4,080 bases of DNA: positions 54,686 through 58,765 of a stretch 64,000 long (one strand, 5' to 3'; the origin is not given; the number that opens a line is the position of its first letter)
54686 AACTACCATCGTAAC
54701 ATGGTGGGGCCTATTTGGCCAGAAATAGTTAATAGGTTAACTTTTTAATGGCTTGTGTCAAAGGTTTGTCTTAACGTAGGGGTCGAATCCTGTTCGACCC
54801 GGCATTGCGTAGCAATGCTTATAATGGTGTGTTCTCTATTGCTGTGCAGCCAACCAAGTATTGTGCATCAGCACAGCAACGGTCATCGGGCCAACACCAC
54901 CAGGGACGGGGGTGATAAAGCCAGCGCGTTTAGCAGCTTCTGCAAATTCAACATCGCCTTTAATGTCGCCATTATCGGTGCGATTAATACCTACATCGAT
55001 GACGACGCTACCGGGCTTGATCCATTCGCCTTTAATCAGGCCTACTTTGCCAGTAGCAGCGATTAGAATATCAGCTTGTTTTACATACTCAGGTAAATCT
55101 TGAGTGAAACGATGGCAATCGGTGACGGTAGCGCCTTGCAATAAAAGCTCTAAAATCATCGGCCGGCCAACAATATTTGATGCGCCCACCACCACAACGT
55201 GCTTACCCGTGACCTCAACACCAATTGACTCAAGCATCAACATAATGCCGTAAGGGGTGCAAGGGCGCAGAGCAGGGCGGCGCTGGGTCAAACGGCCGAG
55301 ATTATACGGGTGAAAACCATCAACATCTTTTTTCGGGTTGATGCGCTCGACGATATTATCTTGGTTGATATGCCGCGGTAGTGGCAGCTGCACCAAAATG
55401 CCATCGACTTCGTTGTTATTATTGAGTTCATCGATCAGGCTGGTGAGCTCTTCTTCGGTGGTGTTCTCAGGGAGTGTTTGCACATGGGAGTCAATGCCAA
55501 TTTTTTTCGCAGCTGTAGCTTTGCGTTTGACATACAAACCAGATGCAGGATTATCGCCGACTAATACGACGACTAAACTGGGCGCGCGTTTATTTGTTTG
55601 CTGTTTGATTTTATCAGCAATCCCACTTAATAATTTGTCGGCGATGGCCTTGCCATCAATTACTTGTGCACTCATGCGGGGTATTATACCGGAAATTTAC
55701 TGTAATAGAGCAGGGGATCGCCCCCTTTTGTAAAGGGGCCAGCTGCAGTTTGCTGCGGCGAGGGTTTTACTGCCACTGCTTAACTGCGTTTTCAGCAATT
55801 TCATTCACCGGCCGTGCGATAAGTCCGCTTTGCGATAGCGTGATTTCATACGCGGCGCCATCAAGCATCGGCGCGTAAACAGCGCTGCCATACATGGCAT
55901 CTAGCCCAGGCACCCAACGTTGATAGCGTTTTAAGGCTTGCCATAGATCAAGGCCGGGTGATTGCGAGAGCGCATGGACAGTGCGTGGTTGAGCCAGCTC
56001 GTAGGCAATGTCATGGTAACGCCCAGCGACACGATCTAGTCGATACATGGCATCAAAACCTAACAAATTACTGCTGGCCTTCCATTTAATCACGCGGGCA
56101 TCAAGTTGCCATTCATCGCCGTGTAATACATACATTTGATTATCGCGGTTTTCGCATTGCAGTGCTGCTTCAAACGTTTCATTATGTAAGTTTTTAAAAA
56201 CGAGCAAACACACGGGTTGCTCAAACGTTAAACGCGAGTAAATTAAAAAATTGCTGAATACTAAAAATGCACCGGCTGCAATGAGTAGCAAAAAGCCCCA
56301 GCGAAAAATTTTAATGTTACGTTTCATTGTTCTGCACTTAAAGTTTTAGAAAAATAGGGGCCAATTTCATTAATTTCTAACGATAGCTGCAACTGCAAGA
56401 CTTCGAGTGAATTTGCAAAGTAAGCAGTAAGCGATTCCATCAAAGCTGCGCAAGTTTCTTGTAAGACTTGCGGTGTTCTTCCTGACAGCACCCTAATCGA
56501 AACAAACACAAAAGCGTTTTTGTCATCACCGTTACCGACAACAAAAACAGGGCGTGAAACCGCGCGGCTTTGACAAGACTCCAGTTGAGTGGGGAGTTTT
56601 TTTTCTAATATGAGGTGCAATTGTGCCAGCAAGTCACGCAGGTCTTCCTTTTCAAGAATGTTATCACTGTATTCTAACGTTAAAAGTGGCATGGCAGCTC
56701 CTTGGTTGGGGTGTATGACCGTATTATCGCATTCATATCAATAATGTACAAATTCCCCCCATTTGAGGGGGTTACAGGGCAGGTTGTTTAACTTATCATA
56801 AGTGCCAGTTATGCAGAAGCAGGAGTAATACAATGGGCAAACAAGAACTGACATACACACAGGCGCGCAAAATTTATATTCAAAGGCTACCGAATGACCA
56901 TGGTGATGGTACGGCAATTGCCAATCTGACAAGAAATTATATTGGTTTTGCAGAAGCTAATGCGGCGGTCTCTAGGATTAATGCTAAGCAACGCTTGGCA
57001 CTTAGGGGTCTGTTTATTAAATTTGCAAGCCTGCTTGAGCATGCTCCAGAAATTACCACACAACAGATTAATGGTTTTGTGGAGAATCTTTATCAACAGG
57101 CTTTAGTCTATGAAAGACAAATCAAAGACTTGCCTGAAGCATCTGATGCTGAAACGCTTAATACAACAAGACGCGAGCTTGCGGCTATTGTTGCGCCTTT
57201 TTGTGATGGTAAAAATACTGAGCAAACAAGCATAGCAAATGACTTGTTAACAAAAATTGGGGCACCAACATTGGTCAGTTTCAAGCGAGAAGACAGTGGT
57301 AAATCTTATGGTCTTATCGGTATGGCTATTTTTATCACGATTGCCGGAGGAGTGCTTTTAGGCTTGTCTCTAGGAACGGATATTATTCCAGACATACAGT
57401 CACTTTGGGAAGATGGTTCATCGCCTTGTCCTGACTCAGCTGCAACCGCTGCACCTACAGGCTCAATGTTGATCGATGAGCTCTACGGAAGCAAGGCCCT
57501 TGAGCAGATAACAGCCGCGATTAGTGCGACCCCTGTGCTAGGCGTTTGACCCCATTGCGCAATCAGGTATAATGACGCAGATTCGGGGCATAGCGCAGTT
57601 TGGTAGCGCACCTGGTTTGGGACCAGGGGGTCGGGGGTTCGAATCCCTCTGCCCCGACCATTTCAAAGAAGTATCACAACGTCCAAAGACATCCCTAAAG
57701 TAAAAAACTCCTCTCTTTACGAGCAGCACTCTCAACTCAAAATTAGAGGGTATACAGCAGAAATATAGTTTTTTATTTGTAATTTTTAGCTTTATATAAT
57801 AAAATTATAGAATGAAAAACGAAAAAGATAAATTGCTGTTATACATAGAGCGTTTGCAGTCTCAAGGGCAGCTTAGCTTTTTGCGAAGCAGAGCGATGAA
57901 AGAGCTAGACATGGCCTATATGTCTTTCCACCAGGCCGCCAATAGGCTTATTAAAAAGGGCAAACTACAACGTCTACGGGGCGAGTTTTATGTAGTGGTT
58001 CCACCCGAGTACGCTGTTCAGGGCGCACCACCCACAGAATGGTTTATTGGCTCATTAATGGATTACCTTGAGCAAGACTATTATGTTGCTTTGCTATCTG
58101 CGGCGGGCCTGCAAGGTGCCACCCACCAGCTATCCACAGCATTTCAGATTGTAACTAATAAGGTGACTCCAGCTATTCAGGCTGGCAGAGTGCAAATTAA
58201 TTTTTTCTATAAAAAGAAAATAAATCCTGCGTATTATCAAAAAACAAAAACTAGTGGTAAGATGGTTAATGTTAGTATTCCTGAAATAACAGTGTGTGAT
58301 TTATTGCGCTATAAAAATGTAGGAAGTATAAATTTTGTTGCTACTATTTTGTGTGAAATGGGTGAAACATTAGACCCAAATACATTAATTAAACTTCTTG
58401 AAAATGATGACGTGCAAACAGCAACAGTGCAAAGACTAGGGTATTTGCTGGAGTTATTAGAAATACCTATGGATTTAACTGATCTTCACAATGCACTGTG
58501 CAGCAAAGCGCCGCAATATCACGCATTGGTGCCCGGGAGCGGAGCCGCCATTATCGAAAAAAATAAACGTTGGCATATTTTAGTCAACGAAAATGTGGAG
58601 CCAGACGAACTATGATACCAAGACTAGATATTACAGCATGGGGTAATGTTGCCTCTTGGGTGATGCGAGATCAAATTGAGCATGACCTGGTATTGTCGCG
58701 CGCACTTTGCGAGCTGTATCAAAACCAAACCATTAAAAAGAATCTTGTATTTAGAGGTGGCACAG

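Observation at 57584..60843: Integrase-less ~3.2 kb islet at tRNA-Pro bounded by a 42-bp duplicate of the tRNA 3' end; cargo is AbiEi/AbiEii plus an uncharacterised 238-aa gene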

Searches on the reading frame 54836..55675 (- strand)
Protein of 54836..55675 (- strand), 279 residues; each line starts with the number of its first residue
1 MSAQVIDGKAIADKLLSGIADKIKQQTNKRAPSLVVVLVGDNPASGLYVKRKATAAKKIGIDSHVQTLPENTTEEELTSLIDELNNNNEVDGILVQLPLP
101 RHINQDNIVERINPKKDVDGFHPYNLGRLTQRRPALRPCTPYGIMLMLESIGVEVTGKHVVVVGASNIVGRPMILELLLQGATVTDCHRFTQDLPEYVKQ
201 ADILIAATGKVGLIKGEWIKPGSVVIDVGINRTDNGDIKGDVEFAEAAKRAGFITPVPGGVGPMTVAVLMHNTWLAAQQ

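Call 11: find_related_loci(query=window:54836-55675:-, collection=genome_contigs, flank=10000)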
Query window:54836-55675:- (279 aa) in genome_contigs; peptide patterns used: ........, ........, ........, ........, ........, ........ (x = any residue, [..] = any of these).
600 stretches matched a pattern (row limit reached: there are more); 594 encode a relative of the query (tblastn E <= 1e-3); the best 80 are kept; 80 distinct loci.
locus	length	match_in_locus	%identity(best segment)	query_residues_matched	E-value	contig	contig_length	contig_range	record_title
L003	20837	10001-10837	63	1-277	5e-116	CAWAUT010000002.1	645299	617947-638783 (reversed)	MAG: uncultured Gammaproteobacteria bacterium isolate MFD09495.bin.3.69 genome assembly, contig: contig_1880, whole geno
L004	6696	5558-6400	62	1-279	7e-116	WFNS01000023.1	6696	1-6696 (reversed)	MAG: Gammaproteobacteria bacterium isolate S012_118 k151_118828, whole genome shotgun sequence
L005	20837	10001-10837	61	1-277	4e-110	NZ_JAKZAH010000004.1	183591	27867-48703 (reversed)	Marinobacter bryozoorum strain DSM 15401 scaffold4, whole genome shotgun sequence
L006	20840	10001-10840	59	1-278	1e-109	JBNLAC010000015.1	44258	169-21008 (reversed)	MAG: Methylophilaceae bacterium isolate D1.bin.12.strict NODE_15_length_44258_cov_5.057129, whole genome shotgun sequenc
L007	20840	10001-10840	59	1-279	3e-109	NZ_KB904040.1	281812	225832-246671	Rodentibacter pneumotropicus DSM 21403 A3GEDRAFT_scaffold_0.1, whole genome shotgun sequence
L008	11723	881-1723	61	1-279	2e-109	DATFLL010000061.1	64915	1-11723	MAG TPA_asm: Gammaproteobacteria bacterium isolate SMAG_U9197 k141_228466, whole genome shotgun sequence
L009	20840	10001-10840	60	1-279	2e-109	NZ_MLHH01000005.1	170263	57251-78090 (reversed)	Rodentibacter heidelbergensis strain Ac69 contig_5, whole genome shotgun sequence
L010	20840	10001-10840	59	1-278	4e-109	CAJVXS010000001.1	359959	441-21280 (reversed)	MAG TPA_asm: uncultured Methylophilaceae bacterium isolate SRR5469033_bin.51_MetaBAT_v2.12.1_MAG genome assembly, contig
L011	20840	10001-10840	59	1-279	2e-108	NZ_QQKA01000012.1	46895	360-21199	Haemophilus haemolyticus strain M19187 M19187_HUY4190A139_cleaned_ctg_3552, whole genome shotgun sequence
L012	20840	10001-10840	59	1-278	7e-108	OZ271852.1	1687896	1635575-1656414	Methylophilaceae bacterium isolate RH-M32 genome assembly, chromosome: RHM32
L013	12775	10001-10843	57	1-279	1e-107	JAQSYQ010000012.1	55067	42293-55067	MAG: Gammaproteobacteria bacterium isolate L_E1_T20_B_bin.24 scaffold_604, whole genome shotgun sequence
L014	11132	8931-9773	58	1-279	1e-107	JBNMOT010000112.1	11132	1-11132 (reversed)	MAG: Oleispira sp. isolate 3300055726_139 Ga0535650_0010046, whole genome shotgun sequence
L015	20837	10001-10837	59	1-277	1e-107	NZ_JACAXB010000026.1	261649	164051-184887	Aquitalea sp. LB_tupeE Aquitalea_sp_LB_tupeE_Contig-26_261649bp, whole genome shotgun sequence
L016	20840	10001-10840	59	1-278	9e-108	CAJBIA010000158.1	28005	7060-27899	MAG: uncultured Methylophilaceae bacterium isolate D-2_bin-056 genome assembly, contig: bin-056:158/159, whole genome sh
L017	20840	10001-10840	57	1-278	7e-107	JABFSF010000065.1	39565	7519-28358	MAG: Methylotenera sp. isolate WB-IL-03 seq_424, whole genome shotgun sequence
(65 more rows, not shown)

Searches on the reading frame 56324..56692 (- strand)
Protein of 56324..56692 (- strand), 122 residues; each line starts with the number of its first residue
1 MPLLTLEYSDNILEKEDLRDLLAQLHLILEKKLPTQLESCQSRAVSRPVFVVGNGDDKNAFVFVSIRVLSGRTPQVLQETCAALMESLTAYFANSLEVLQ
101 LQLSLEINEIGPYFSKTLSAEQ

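Call 18: search_protein_families(library=ncbifam, proteins=[window:56324-56692:-], max_evalue=0.01)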
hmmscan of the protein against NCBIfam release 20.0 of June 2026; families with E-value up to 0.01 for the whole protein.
window:56324-56692:- (122 aa): 1 family
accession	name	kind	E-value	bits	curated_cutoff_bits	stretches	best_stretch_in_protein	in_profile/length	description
NF011605.0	PRK15031.1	equivalog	7.2e-10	39.4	215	1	1-114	1-114/126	5-carboxymethyl-2-hydroxymuconate Delta-isomerase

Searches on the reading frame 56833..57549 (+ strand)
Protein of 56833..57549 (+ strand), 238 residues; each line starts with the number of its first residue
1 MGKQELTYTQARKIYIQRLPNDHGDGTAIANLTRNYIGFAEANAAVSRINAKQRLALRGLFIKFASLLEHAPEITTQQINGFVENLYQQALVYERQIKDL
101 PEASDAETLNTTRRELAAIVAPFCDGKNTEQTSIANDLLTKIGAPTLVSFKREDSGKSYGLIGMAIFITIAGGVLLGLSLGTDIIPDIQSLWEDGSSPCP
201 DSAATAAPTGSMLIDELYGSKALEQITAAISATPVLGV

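Call 5: search_protein_families(library=pfam, proteins=[window:56833-57549:+], max_evalue=0.1)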
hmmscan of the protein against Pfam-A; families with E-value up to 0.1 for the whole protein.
window:56833-57549:+ (238 aa): 0 families

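Call 9: find_encoding_contigs(protein=window:56833-57549:+, flank=10000, max_places=10)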
Protein window:56833-57549:+ (238 aa): 1 contig read that carries it; 1 place shown.
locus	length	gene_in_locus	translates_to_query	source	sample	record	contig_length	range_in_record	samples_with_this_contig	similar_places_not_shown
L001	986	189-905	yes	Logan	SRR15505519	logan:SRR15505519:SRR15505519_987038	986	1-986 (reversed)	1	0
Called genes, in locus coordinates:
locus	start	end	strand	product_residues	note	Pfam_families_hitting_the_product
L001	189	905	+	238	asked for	-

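Call 18: search_protein_families(library=ncbifam, proteins=[window:56833-57549:+], max_evalue=0.01)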
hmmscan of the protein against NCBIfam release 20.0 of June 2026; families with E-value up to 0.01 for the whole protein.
window:56833-57549:+ (238 aa): 0 families

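Call 19: search_protein_families(library=phrogs, proteins=[window:56833-57549:+], max_evalue=0.01)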
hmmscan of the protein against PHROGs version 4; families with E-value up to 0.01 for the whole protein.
window:56833-57549:+ (238 aa): 0 families

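Call 51: find_related_loci(query=window:56833-57549:+, collection=metagenome_contigs, flank=10000)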
Query window:56833-57549:+ (238 aa) in metagenome_contigs; peptide patterns used: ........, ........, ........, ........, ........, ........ (x = any residue, [..] = any of these).
97 stretches matched a pattern, but none encodes a relative of the query by tblastn (E <= 1e-3).

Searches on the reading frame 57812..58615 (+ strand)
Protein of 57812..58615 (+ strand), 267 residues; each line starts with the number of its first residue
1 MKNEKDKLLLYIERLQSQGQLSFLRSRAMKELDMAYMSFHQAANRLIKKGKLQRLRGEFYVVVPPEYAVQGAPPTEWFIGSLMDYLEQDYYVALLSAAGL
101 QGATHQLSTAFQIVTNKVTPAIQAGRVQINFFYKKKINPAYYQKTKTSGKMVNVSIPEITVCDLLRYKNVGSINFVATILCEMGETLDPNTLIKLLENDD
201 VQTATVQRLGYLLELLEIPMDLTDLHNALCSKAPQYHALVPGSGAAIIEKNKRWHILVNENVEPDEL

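Call 5: search_protein_families(library=pfam, proteins=[window:57812-58615:+], max_evalue=0.1)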
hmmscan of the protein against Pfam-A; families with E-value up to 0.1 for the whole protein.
window:57812-58615:+ (267 aa): 1 family
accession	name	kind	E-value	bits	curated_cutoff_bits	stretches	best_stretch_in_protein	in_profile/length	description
PF09407.15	AbiEi_1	-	2e-22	80.4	22.2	1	74-215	3-142/142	AbiEi antitoxin C-terminal domain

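Call 6: search_protein_families(library=padloc, proteins=[window:57812-58615:+], max_evalue=0.1)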
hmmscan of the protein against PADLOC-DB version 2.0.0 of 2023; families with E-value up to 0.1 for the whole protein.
window:57812-58615:+ (267 aa): 20 families
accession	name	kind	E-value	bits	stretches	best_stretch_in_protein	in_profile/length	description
PDLC02282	AbiEi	-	2.6e-75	251.1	1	11-266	6-260/260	AbiEi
PDLC02266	AbiEi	-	7.5e-74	246.4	1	10-266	5-258/258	AbiEi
PDLC02252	AbiEi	-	1.4e-62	209.6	1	11-266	6-259/259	AbiEi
PDLC02267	AbiEi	-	3.4e-24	83.6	1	12-266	10-246/252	AbiEi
PDLC02276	AbiEi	-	1.5e-15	55.4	1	41-221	35-213/270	AbiEi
PDLC02273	AbiEi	-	1.9e-11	42.4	1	39-197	33-191/205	AbiEi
PDLC02270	AbiEi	-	3.6e-10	37.4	1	42-262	34-257/265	AbiEi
PDLC02268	AbiEi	-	1.1e-08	32.8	1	30-209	16-198/204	AbiEi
PDLC02269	AbiEi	-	1.6e-08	32.2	1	34-233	23-211/251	AbiEi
PDLC02271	AbiEi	-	2.4e-08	31.5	1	27-222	28-225/263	AbiEi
PDLC02287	AbiEi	-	1.3e-07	29.4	1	19-233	8-211/253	AbiEi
PDLC02286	AbiEi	-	2.3e-07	28.4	1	30-202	21-197/207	AbiEi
PDLC02242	AbiEi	-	2.9e-06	25.1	1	24-201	15-196/207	AbiEi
PDLC02265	AbiEi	-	3e-06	25.1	1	41-183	30-166/198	AbiEi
PDLC02272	AbiEi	-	5.6e-06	24.3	1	40-213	30-195/200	AbiEi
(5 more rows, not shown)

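Call 18: search_protein_families(library=ncbifam, proteins=[window:57812-58615:+], max_evalue=0.01)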
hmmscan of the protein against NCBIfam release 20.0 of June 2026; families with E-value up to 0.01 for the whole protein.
window:57812-58615:+ (267 aa): 0 families

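Call 19: search_protein_families(library=phrogs, proteins=[window:57812-58615:+], max_evalue=0.01)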
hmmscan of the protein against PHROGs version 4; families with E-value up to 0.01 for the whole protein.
window:57812-58615:+ (267 aa): 0 families

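Call 64: list_cluster_members(proteins=[P0001, window:57812-58615:+, window:58612-59433:+, window:52109-53488:+, window:54836-55675:-, window:56833-57549:+, window:61018-62424:-])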
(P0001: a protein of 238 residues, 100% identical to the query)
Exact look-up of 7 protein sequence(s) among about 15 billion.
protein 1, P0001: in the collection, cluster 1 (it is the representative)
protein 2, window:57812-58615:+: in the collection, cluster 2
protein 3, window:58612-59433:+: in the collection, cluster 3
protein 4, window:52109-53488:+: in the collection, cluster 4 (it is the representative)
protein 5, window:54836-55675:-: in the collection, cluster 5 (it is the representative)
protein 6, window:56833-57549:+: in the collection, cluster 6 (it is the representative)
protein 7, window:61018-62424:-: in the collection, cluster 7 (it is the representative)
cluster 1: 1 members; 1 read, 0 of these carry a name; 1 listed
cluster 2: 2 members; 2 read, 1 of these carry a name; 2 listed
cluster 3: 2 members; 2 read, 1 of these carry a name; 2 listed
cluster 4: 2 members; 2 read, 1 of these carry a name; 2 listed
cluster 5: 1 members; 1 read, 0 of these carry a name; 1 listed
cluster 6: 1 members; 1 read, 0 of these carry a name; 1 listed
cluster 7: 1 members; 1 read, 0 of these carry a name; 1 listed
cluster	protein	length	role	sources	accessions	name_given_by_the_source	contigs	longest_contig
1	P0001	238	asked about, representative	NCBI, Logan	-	-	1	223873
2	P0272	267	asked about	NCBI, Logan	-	-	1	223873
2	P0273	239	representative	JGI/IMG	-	predicted transcriptional regulator of viral defense system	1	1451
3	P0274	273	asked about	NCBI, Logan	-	-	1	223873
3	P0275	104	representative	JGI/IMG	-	predicted nucleotidyltransferase component of viral defense system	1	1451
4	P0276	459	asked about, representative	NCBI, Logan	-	-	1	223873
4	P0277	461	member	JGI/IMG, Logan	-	cysteinyl-tRNA synthetase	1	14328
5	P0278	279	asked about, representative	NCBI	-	-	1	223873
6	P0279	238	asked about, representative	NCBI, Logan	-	-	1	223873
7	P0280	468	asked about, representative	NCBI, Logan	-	-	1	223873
